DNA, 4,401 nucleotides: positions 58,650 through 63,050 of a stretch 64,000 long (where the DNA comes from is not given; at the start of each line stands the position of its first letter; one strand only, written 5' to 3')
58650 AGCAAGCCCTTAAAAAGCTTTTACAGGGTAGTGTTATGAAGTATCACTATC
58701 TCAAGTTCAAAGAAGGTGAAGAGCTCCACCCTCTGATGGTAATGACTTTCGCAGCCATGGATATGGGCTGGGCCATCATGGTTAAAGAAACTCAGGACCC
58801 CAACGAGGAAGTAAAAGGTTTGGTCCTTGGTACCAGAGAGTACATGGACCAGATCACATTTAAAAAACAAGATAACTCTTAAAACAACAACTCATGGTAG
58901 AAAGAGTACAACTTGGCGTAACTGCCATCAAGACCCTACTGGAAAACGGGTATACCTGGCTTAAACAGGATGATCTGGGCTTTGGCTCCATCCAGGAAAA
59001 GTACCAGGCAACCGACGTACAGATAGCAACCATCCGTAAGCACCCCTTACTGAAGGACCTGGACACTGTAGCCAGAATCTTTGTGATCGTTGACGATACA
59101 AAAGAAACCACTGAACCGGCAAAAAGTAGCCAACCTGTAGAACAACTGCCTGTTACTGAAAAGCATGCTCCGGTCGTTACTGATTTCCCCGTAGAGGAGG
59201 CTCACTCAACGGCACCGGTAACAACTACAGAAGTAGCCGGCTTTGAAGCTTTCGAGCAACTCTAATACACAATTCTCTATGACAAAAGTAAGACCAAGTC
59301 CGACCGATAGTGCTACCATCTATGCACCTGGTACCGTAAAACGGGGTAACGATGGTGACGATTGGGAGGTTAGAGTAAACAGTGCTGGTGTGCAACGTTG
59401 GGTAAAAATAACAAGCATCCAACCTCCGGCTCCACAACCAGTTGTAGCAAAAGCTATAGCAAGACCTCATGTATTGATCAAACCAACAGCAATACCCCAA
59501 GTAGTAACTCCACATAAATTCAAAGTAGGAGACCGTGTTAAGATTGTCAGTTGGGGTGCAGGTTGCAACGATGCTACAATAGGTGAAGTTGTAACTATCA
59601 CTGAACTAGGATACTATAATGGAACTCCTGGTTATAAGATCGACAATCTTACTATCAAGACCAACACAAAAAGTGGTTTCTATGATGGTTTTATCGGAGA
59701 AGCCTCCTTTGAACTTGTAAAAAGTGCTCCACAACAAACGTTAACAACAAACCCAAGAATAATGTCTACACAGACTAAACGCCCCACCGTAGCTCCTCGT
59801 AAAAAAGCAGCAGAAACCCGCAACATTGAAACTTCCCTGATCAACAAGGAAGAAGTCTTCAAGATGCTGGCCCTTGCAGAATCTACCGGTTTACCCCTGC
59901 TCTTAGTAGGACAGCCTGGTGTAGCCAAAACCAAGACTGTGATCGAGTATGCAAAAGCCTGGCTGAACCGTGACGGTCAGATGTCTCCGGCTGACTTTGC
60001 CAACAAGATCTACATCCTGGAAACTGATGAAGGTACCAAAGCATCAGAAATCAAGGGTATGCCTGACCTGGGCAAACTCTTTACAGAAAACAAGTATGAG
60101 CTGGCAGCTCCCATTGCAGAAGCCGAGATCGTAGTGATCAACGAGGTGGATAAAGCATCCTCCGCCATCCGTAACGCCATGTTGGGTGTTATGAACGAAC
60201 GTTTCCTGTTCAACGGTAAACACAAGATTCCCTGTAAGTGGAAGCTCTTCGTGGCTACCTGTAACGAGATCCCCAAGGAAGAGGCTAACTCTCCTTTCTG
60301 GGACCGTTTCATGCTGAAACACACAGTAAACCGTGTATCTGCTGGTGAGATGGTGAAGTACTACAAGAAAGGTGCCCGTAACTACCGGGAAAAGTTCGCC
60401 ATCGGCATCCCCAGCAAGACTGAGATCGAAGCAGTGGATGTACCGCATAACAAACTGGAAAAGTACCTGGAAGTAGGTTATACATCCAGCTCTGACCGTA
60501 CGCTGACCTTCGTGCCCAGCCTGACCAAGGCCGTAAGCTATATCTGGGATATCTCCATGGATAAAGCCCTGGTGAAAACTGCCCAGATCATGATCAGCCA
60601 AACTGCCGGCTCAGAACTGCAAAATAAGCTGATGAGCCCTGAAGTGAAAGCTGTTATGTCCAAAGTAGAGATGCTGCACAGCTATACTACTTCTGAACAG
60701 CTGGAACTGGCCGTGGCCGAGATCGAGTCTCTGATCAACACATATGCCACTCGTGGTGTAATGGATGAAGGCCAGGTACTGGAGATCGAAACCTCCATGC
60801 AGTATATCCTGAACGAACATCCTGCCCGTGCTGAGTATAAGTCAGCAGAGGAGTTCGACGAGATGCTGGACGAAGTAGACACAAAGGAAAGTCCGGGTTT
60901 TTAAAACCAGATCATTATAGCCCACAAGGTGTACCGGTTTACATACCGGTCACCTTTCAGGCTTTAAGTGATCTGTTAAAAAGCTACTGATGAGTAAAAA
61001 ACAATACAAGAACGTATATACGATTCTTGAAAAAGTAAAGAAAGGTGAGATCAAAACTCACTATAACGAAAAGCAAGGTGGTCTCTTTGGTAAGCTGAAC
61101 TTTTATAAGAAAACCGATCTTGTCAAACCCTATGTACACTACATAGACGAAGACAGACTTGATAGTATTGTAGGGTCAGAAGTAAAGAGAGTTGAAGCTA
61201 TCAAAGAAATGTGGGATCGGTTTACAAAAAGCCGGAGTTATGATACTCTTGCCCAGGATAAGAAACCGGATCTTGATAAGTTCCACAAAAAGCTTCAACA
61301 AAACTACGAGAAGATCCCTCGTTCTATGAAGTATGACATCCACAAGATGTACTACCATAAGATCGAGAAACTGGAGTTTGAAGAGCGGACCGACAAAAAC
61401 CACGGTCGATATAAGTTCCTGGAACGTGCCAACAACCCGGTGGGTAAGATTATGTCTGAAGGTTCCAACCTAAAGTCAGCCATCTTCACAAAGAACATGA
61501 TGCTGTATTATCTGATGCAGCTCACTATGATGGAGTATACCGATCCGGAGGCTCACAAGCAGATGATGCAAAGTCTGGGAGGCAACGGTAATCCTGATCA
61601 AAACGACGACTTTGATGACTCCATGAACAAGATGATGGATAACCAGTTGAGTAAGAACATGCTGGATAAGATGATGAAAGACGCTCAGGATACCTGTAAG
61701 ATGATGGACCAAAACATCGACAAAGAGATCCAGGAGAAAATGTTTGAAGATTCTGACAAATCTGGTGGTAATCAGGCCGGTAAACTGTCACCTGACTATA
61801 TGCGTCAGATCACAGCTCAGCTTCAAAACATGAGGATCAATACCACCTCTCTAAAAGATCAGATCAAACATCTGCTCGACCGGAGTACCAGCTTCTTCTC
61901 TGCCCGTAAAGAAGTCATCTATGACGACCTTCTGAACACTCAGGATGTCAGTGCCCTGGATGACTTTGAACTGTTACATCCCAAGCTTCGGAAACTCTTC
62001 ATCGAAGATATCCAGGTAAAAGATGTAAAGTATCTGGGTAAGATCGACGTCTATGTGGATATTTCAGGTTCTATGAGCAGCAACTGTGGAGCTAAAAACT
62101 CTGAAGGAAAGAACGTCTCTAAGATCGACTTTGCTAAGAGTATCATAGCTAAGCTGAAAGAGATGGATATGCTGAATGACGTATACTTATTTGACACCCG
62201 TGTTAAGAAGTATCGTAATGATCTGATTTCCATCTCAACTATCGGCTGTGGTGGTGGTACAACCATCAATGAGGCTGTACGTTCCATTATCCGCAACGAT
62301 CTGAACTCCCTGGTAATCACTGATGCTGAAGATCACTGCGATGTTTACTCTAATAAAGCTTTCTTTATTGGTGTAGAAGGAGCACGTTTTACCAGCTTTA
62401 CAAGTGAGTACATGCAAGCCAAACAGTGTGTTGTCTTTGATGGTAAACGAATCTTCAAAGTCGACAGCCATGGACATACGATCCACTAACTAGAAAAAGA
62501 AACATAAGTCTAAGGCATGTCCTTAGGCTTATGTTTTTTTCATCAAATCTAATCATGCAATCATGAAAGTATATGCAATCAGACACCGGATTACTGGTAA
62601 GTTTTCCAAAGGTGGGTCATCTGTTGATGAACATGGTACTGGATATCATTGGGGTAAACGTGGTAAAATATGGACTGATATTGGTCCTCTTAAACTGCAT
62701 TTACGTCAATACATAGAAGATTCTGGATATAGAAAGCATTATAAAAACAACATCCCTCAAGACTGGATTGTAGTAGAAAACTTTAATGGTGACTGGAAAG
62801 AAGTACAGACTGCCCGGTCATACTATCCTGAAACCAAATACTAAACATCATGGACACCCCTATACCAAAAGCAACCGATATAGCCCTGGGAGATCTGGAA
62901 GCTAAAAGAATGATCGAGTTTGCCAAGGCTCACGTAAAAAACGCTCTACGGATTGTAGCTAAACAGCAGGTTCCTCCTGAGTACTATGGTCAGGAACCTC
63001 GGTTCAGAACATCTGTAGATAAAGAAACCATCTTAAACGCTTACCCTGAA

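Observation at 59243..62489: MoxR-like AAA+ ATPase plus vWA (MIDAS) protein pair at the end of the rightward arm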

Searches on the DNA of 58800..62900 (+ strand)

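Call 6: search_dna_similar(query=window:58800-62900:+, collection=phages, mode=near, max_rows=25)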
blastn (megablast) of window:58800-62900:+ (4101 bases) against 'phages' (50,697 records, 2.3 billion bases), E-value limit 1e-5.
No match.

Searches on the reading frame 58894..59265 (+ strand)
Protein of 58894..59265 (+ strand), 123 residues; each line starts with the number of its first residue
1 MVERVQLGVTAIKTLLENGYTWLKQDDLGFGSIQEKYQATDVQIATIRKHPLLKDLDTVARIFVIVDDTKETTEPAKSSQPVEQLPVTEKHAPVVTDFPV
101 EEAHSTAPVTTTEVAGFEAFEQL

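Call 11: search_protein_families(library=pfam, proteins=[window:58894-59265:+], max_evalue=0.01)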
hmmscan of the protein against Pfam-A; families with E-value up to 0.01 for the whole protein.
window:58894-59265:+ (123 aa): 0 families

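Call 51: search_protein_families(library=padloc, proteins=[window:58894-59265:+], max_evalue=0.01)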
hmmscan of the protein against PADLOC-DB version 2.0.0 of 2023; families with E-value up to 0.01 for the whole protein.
window:58894-59265:+ (123 aa): 0 families
